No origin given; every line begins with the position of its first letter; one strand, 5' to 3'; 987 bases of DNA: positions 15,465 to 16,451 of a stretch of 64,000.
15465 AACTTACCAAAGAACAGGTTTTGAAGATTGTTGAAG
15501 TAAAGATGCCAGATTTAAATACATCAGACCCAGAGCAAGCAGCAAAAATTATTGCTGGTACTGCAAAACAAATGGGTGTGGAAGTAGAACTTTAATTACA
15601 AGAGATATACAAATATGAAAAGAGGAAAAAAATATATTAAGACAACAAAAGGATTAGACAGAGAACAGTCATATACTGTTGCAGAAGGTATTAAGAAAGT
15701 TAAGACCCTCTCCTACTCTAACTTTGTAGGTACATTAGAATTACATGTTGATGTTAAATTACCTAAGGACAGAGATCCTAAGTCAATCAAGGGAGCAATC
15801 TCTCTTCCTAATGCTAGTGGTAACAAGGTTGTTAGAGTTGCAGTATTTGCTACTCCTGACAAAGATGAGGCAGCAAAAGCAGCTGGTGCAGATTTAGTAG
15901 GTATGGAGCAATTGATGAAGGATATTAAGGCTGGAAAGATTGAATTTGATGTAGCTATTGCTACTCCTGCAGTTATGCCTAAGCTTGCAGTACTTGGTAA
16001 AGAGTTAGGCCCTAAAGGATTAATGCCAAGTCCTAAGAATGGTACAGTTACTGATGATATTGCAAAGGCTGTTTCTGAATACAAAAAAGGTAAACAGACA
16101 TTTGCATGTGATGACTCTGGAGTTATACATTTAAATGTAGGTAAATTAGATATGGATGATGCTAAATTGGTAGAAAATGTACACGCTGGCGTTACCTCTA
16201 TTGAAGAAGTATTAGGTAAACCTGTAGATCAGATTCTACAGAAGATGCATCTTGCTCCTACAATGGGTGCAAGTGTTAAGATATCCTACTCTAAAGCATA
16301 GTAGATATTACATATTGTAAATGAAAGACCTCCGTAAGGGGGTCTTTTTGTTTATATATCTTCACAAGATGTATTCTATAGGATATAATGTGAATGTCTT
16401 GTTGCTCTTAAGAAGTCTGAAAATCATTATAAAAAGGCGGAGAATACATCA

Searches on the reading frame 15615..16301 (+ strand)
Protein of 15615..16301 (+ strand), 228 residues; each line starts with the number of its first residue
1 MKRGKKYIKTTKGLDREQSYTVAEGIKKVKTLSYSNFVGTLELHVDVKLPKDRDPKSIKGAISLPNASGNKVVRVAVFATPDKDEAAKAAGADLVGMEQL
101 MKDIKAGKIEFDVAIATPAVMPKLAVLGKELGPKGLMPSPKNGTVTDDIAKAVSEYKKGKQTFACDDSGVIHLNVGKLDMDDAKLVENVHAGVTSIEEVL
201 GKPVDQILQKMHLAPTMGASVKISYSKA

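Call 25: find_related_loci(query=window:15615-16301:+, collection=genome_contigs, flank=6000)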
Query window:15615-16301:+ (228 aa) in genome_contigs; peptide patterns used: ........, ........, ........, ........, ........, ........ (x = any residue, [..] = any of these).
566 stretches matched a pattern; 452 encode a relative of the query (tblastn E <= 1e-3); the best 80 are kept; 80 distinct loci.
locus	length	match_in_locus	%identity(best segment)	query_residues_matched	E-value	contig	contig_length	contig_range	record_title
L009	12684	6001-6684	95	1-228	2e-143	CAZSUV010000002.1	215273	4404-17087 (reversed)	MAG TPA_asm: uncultured Candidatus Saccharibacteria bacterium isolate SRP302447_co3_161 genome assembly, contig: NODE_15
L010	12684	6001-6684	94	1-228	2e-142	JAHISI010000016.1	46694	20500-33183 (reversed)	MAG: Patescibacteria group bacterium isolate MM_PC_MetaG.mb.168 MM_PC_MetaG.mb.168_k141_493770, whole genome shotgun seq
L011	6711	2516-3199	93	1-228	1e-141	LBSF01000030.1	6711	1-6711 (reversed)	MAG: candidate division WS6 bacterium GW2011_GWC2_36_7 US24_C0030, whole genome shotgun sequence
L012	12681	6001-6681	90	1-227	2e-138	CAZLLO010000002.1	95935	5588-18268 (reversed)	MAG TPA_asm: uncultured Candidatus Saccharibacteria bacterium isolate SRP192927_co3_300 genome assembly, contig: NODE_29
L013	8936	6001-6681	83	1-227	3e-131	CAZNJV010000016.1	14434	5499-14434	MAG TPA_asm: uncultured Candidatus Saccharibacteria bacterium isolate SRP263991_co3_616 genome assembly, contig: NODE_50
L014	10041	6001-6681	83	1-227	2e-130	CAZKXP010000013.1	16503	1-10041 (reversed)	MAG TPA_asm: uncultured Candidatus Saccharibacteria bacterium isolate binchicken_co117_335 genome assembly, contig: NODE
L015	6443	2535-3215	73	1-227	2e-113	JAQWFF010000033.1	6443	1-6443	MAG: Candidatus Dojkabacteria bacterium isolate STF2_92 NODE_41650_length_6443_cov_3.538315_Sandtown_F2, whole genome sh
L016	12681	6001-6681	70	1-227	3e-113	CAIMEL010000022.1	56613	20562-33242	uncultured bacterium isolate LaPlata_bin-3090 genome assembly, contig: bin-3090:22/25, whole genome shotgun sequence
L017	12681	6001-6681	71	1-227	1e-109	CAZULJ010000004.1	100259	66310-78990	MAG TPA_asm: uncultured Candidatus Saccharibacteria bacterium isolate binchicken_co27_145 genome assembly, contig: NODE_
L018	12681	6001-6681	72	1-227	2e-109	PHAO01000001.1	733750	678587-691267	MAG: Candidatus Dojkabacteria bacterium HGW-Dojkabacteria-1 bjp_ig2158_scaffold_0, whole genome shotgun sequence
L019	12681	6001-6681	72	1-227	2e-109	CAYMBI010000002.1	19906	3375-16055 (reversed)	MAG TPA_asm: uncultured Candidatus Saccharibacteria bacterium isolate SRP093185_co1_143 genome assembly, contig: NODE_16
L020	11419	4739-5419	70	1-227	5e-109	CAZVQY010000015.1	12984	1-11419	MAG TPA_asm: uncultured Candidatus Saccharibacteria bacterium isolate SRP192927_co5_224 genome assembly, contig: NODE_74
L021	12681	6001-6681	71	1-227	3e-108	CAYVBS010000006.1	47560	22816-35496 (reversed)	MAG TPA_asm: uncultured Candidatus Saccharibacteria bacterium isolate SRP144015_co1_116 genome assembly, contig: NODE_39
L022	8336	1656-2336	72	1-227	2e-108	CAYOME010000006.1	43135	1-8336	MAG TPA_asm: uncultured Candidatus Saccharibacteria bacterium isolate SRP294416_co1_589 genome assembly, contig: NODE_13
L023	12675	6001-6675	71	3-227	7e-108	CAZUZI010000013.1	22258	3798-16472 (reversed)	MAG TPA_asm: uncultured Candidatus Saccharibacteria bacterium isolate binchicken_co117_311 genome assembly, contig: NODE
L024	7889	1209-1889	70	1-227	2e-107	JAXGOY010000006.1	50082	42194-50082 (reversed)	MAG: Candidatus Dojkabacteria bacterium isolate AnMBR.bin290 bin290_6, whole genome shotgun sequence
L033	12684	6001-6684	69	1-228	1e-106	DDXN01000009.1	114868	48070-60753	MAG TPA_asm: Candidatus Dojkabacteria bacterium UBA2259 UBA2259_contig_3196, whole genome shotgun sequence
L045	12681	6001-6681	69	1-227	8e-104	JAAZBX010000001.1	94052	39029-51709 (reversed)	MAG: Candidatus Dojkabacteria bacterium isolate AS06rmzACSIP_65 85743_AS06, whole genome shotgun sequence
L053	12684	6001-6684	64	1-228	1e-100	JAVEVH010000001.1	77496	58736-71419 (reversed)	MAG: Candidatus Dojkabacteria bacterium isolate BF4_117 NODE_895_length_77496_cov_7.407398_Biofilm4, whole genome shotgu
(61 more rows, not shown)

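Call 60: search_protein_families(library=padloc, proteins=[L010:7470-7916:+, L017:6884-7165:+, L024:2003-2296:+, L012:6845-7177:+, L012:7374-7682:+, L009:7451-7840:+, L015:3834-4472:+, L053:6736-8052:+], max_evalue=0.1)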
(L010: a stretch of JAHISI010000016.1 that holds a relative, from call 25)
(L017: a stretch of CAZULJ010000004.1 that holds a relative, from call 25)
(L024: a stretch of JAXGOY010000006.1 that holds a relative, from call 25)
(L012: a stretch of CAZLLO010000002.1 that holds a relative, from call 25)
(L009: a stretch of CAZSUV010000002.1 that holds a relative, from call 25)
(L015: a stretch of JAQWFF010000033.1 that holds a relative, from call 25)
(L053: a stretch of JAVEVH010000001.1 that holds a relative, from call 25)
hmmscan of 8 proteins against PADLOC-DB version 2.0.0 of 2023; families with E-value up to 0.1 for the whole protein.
L010:7470-7916:+ (149 aa): 0 families

L017:6884-7165:+ (94 aa): 0 families

L024:2003-2296:+ (98 aa): 0 families

L012:6845-7177:+ (111 aa): 0 families

L012:7374-7682:+ (103 aa): 0 families

L009:7451-7840:+ (130 aa): 0 families

L015:3834-4472:+ (213 aa): 0 families

L053:6736-8052:+ (439 aa): 0 families

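Call 61: search_protein_families(library=pfam, proteins=[L010:7470-7916:+, L017:6884-7165:+, L024:2003-2296:+, L012:6845-7177:+, L012:7374-7682:+, L009:7451-7840:+, L015:3834-4472:+, L053:6736-8052:+, L045:6733-7713:+, L033:6775-7215:+], max_evalue=0.1)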
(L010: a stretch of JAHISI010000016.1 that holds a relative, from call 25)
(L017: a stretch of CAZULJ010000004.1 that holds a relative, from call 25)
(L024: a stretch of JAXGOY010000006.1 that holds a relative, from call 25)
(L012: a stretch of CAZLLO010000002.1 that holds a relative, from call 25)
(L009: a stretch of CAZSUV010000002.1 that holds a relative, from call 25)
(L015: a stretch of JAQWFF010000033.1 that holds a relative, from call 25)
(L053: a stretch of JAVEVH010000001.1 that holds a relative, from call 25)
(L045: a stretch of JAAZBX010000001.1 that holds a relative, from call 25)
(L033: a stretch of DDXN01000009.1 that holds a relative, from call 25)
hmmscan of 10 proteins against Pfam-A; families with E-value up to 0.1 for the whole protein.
L010:7470-7916:+ (149 aa): 0 families

L017:6884-7165:+ (94 aa): 2 families
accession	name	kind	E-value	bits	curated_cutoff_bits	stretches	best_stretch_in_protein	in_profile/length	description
PF12125.13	Beta-TrCP_D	-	0.015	15.8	25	0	71-85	7-21/39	D domain of beta-TrCP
PF00615.24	RGS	-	0.032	15.1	23.9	0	28-51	11-34/117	Regulator of G protein signaling domain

L024:2003-2296:+ (98 aa): 0 families

L012:6845-7177:+ (111 aa): 0 families

L012:7374-7682:+ (103 aa): 0 families

L009:7451-7840:+ (130 aa): 0 families

L015:3834-4472:+ (213 aa): 0 families

L053:6736-8052:+ (439 aa): 1 family
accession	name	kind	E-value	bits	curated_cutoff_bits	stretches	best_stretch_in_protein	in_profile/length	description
PF22209.1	CPV_RdRP_N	-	0.013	15.4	27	1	354-424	29-93/248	CPV, RNA-directed RNA polymerase, N-terminal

L045:6733-7713:+ (327 aa): 13 families
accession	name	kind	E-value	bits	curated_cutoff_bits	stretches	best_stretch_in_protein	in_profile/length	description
PF01370.27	Epimerase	-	7.1e-32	111.2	20.9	1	2-227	1-240/240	NAD dependent epimerase/dehydratase family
PF01073.25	3Beta_HSD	-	1.9e-28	99.8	22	1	3-197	1-209/280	3-beta hydroxysteroid dehydrogenase/isomerase family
PF13460.12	NAD_binding_10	-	3.4e-14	53.6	27.2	1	6-167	1-145/184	NAD(P)H-binding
PF07993.18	NAD_binding_4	-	4.7e-13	49.3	20.1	1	44-182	63-216/258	Male sterility protein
PF16363.11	GDP_Man_Dehyd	-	7.4e-13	49.1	27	1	4-306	2-322/332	GDP-mannose 4,6 dehydratase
PF05368.20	NmrA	-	1.5e-11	44.9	27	1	2-135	5-133/298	NmrA-like family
PF02719.21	Polysacc_synt_2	-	3.7e-08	33.3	20.2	1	2-115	1-131/293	Polysaccharide biosynthesis protein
PF04321.23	RmlD_sub_bind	-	5.3e-06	26.1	27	1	2-156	3-142/287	RmlD substrate binding domain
PF00106.31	adh_short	-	0.00073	19.5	26.6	1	2-65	3-79/195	short chain dehydrogenase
PF08659.16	KR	-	0.0015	19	22.6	1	2-75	3-93/180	KR domain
PF02254.24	TrkA_N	-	0.0061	17.3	23.8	1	7-59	5-57/116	TrkA-N domain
PF19234.4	DUF5887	-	0.073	13.5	32.7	0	274-316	14-56/136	Family of unknown function (DUF5887)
PF08438.16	YGR210-like_G4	-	0.087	13.7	24.7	0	127-165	68-105/108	Obg-like GTPase YGR210-like, G4 motif-containing domain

L033:6775-7215:+ (147 aa): 0 families

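Call 96: search_solved_structures(query=A9, max_evalue=5)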
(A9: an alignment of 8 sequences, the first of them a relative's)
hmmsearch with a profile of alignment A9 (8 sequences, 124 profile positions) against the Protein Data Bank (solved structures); distinct sequences matched with E-value up to 5: 2.
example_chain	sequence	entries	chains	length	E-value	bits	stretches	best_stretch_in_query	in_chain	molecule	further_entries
4xfs_A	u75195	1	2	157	0.75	13.5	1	12-85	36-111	Interleukin-18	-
4v61_AH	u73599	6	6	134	1.2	12.8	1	41-103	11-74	Ribosomal Protein S8 | 30S ribosomal protein S8, chloroplastic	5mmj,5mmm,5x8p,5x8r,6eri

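Call 97: search_solved_structures(query=A10, max_evalue=5)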
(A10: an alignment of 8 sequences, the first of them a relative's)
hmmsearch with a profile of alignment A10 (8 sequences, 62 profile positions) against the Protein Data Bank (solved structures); distinct sequences matched with E-value up to 5: 14.
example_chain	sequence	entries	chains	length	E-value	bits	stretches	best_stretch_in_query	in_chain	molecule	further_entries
8ro0_O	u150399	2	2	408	0.63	14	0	6-24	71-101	Pre-mRNA-splicing factor RBM22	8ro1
7odg_S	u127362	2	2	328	0.81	13.7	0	9-23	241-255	Uptake hydrogenase small subunit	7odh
7jma_A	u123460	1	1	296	1.3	13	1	3-44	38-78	Nitrogenase iron-molybdenum cofactor biosynthesis protein NifB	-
3ikm_B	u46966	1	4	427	1.4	12.9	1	28-58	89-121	DNA polymerase subunit gamma-2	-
9ggb_B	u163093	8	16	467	1.4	12.9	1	28-58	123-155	DNA polymerase subunit gamma-2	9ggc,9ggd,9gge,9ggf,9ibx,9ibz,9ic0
2g4c_A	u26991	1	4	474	1.5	12.8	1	28-58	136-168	DNA polymerase gamma subunit 2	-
5c51_B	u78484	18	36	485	1.5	12.8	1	28-58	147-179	DNA polymerase subunit gamma-2, mitochondrial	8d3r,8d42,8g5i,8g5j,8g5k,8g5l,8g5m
5c52_B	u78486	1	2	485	1.6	12.8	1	28-58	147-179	DNA polymerase subunit gamma-2, mitochondrial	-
8d33_B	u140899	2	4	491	1.6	12.8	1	28-58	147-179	DNA polymerase subunit gamma-2, mitochondrial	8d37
4ztu_B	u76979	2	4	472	1.7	12.7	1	28-58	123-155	DNA polymerase subunit gamma-2, mitochondrial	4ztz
8v54_B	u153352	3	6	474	1.7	12.6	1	28-58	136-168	DNA polymerase subunit gamma-2, mitochondrial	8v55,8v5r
7bi7_A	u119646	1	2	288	2.9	11.9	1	3-44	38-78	FeMo cofactor biosynthesis protein NifB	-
7jmb_A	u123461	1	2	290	2.9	11.9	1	3-44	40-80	Nitrogenase iron-molybdenum cofactor biosynthesis protein NifB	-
3efz_A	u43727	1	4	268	4.3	11.4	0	30-57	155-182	14-3-3 protein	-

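Call 98: search_solved_structures(query=A11, max_evalue=5)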
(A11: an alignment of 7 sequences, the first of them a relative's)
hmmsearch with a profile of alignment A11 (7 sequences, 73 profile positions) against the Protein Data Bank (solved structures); distinct sequences matched with E-value up to 5: 1.
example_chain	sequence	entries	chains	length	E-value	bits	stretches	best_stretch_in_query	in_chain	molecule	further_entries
2adr_A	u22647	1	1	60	4.2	10.6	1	12-27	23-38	ADR1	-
